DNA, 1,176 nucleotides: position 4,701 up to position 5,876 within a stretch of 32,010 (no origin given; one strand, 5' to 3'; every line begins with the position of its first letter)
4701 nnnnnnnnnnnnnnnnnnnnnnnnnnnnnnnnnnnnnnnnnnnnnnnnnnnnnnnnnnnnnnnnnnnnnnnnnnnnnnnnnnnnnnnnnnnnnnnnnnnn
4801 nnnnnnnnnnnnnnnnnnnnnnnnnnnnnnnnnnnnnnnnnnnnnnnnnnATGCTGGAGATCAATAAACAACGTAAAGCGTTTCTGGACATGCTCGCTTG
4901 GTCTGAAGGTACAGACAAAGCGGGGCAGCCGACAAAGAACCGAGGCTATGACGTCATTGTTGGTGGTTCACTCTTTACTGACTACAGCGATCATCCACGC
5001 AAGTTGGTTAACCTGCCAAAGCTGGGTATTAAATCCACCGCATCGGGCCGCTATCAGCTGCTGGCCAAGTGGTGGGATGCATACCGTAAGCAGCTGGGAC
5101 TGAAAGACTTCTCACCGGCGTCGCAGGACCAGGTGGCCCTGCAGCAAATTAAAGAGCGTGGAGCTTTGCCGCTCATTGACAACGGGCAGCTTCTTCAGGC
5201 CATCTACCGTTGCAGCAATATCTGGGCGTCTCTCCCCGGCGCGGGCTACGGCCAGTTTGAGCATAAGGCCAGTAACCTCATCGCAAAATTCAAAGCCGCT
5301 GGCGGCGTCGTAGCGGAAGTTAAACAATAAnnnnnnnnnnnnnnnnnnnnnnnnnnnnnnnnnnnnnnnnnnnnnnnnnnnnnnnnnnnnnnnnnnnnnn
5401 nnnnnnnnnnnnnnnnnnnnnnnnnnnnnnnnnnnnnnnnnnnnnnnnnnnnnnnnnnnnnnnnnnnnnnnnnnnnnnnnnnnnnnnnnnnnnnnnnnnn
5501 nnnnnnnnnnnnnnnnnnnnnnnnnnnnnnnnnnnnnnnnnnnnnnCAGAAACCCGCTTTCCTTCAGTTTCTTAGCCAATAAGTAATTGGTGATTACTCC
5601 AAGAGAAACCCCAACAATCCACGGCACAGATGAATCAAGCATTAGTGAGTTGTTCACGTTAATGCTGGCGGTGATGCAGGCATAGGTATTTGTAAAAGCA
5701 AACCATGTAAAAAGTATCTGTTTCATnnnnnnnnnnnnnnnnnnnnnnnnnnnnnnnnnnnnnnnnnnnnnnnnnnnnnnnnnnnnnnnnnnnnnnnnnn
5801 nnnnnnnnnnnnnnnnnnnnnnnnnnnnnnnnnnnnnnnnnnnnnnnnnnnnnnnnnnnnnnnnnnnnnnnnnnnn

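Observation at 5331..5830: Convergent pair of ~60-aa two-TM membrane proteins where Rz/Rz1 spanins should be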

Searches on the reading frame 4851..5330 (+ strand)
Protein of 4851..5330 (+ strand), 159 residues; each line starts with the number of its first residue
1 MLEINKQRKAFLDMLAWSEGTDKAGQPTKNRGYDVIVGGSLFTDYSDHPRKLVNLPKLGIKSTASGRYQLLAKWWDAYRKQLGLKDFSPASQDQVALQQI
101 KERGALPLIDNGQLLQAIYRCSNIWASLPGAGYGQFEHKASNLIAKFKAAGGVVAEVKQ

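Call 7: search_protein_families(library=phrogs, proteins=[window:4851-5330:+], max_evalue=0.1)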
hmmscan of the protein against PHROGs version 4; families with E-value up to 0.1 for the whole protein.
window:4851-5330:+ (159 aa): 5 families
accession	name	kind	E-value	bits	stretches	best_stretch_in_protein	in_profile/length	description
phrog_90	-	lysis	8.5e-60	203.6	1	3-158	651-812/1168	endolysin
phrog_17029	-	unknown function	6.7e-59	200.4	1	6-157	8-167/241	-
phrog_17230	-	tail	3.3e-27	96.4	1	7-139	371-502/580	tail fiber protein/ lysozyme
phrog_28672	-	other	2.7e-13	50.3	1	31-133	31-137/397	metallo-endopeptidase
phrog_7930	-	other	0.0014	17.7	1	5-140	102-234/896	lipoprotein precursor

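Call 8: search_protein_families(library=pfam, proteins=[window:4851-5330:+], max_evalue=0.1)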
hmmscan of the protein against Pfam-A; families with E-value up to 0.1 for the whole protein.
window:4851-5330:+ (159 aa): 0 families

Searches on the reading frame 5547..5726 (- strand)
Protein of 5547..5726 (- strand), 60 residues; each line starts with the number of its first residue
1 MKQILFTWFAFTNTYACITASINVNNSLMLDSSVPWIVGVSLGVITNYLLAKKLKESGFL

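Call 7: search_protein_families(library=phrogs, proteins=[window:5547-5726:-], max_evalue=0.1)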
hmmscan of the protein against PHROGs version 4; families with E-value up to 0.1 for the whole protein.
seq(60 aa): 2 families
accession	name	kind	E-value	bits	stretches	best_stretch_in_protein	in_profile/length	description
phrog_20061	-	unknown function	3.4e-45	153.4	1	1-60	1-60/60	-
phrog_19709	-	unknown function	0.001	20.1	1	33-58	21-46/47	-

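Call 8: search_protein_families(library=pfam, proteins=[window:5547-5726:-], max_evalue=0.1)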
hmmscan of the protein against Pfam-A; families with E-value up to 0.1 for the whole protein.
seq(60 aa): 0 families

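Call 10: search_dna_similar(query=window:5547-5726:-, collection=phages, mode=protein, max_evalue=0.01, max_rows=60)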
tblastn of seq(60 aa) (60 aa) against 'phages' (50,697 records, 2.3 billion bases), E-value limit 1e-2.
Records with a match: 1; places in all: 1; records where one place covers at least 80% of the query: 1.
Best place of each record, by identity: 90-95% 1.
By first word of the organism name: Klebsiella 1.
By host as written in the record: Klebsiella pnuemoniae OMCS-21-1430 1.
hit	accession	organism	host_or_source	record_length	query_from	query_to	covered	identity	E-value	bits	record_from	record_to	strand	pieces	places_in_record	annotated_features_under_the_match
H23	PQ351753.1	Klebsiella phage vB_VIPKPNMC05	Klebsiella pnuemoniae OMCS-21-1430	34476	1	60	100%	93.3%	4e-30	114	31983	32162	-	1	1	hypothetical protein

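Call 43: search_protein_families(library=ncbifam, proteins=[window:5547-5726:-], max_evalue=0.1)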
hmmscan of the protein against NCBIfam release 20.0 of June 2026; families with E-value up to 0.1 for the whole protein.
seq(60 aa): 0 families

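Call 44: find_related_loci(query=window:5547-5726:-, collection=viral_contigs, flank=2500)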
Query seq(60 aa) (60 aa) in viral_contigs; peptide patterns used: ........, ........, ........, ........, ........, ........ (x = any residue, [..] = any of these).
102 stretches matched a pattern; 70 encode a relative of the query (tblastn E <= 1e-3); 69 distinct loci.
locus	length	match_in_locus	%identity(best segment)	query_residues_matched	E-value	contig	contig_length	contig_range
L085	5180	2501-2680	98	1-60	8e-36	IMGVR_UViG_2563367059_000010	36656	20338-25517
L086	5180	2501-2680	98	1-60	8e-36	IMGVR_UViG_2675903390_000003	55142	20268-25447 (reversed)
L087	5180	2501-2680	98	1-60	8e-36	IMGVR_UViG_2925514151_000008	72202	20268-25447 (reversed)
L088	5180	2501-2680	98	1-60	8e-36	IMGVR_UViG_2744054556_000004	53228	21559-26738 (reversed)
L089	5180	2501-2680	98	1-60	6e-36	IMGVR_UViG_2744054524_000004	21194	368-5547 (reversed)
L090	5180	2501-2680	98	1-60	6e-36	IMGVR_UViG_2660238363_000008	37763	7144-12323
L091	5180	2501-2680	98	1-60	6e-36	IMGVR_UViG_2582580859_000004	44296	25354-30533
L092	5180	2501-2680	97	1-60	3e-35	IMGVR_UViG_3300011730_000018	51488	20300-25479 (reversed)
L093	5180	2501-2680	98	1-60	2e-35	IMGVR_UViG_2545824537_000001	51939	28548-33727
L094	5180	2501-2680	97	1-60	3e-35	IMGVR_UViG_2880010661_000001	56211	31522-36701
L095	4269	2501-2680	97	1-60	3e-35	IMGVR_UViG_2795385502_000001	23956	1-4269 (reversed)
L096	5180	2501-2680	97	1-60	3e-35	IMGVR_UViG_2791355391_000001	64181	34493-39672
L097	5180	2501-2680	97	1-60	3e-35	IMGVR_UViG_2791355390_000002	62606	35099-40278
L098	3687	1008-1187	97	1-60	3e-35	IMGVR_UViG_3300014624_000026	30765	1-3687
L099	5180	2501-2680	97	1-60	4e-35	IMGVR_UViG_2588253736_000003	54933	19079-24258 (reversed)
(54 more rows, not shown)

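Call 50: find_homologous_proteins(query=window:5547-5726:-, max_evalue=0.01)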
Query seq(60 aa) (60 aa): 11 proteins with E <= 0.01 among 11 candidates.
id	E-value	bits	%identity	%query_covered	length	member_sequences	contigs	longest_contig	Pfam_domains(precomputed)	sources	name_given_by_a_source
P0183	2.0e-29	117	93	100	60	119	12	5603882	-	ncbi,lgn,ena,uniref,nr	ncbi:hypothetical protein [Klebsiella quasivariicola]|uniref:hypothetical protein n=1 Tax=Klebsiella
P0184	1.0e-28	115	95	100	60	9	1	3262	-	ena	-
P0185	6.9e-28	113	93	100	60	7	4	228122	-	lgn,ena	-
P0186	9.0e-28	112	90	100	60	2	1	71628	-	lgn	-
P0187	1.1e-26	109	96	92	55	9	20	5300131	-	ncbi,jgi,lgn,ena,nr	ncbi:TPA: hypothetical protein RRY60_003769 [Klebsiella pneumoniae]|nr:hypothetical protein [Klebsie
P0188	1.4e-25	105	85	100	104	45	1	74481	-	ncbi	ncbi:TPA: hypothetical protein ACJIWV_002926 [Enterobacter asburiae]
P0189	1.9e-23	99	80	100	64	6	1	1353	-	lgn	-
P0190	4.4e-23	97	78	100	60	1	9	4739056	-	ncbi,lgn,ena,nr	ncbi:Uncharacterised protein [Kluyvera intermedia]|nr:Uncharacterised protein [Kluyvera intermedia]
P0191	1.6e-22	96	75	100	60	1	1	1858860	-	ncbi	-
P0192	4.6e-20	88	68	100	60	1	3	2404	-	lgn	-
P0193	6.2e-10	56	97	50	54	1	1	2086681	-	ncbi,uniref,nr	ncbi:hypothetical protein SM62_00752 [Klebsiella variicola]|uniref:hypothetical protein n=1 Tax=Kleb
